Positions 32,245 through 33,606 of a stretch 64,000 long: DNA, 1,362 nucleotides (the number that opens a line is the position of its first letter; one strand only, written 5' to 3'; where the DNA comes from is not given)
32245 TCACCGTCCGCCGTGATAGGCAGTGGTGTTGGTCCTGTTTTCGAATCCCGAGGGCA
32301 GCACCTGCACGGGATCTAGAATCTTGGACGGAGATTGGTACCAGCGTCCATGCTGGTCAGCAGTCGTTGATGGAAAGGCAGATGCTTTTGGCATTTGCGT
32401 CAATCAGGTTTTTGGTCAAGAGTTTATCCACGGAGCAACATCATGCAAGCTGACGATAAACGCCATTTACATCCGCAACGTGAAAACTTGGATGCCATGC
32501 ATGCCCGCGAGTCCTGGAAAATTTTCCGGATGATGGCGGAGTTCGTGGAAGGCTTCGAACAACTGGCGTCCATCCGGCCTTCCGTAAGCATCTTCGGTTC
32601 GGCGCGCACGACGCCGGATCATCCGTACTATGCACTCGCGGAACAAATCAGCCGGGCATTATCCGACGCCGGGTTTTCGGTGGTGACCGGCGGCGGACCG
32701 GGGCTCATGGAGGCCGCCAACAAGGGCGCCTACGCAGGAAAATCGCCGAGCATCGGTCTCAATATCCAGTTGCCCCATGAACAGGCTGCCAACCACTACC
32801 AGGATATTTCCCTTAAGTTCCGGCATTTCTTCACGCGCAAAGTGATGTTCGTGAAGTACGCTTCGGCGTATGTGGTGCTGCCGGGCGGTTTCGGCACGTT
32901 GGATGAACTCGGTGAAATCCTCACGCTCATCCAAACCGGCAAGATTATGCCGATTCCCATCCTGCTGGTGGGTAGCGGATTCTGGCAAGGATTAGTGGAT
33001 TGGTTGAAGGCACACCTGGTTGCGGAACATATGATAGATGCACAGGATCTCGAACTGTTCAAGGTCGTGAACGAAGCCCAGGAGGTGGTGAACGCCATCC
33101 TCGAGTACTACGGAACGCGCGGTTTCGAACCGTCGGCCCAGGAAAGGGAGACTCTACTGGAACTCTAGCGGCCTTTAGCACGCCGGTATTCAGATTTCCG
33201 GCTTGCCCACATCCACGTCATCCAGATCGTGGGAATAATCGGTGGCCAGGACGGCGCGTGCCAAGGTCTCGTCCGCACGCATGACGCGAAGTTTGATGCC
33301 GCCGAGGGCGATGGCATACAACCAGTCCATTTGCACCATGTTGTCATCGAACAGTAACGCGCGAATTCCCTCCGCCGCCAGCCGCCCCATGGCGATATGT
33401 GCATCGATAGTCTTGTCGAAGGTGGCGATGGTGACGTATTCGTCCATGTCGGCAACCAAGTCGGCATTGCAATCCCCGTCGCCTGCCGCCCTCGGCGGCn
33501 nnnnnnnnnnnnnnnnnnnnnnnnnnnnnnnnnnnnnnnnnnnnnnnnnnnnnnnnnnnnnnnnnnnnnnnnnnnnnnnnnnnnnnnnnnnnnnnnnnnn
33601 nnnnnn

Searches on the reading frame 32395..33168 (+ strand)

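Call 31: search_protein_families(library=pfam, proteins=[window:32395-33168:+])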
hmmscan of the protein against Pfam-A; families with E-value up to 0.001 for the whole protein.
window:32395-33168:+ (257 aa): 2 families
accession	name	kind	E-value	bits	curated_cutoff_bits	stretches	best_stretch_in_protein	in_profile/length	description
PF03641.19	Lysine_decarbox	-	3e-34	118.5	27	1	105-234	1-130/131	Possible lysine decarboxylase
PF18306.6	LDcluster4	-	1.3e-14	54.5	26.3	1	63-172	3-110/151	SLOG cluster4 family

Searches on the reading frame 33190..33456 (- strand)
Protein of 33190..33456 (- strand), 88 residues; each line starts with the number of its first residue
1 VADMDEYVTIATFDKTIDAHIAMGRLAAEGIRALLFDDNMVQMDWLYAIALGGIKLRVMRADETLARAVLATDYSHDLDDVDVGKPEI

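Call 31: search_protein_families(library=pfam, proteins=[window:33190-33456:-])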
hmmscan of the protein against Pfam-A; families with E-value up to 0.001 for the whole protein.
window:33190-33456:- (88 aa): 1 family
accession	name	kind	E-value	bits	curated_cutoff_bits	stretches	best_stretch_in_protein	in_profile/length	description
PF09413.15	DUF2007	-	2.8e-05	24.6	25.7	1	9-68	3-58/66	Putative prokaryotic signal transducing protein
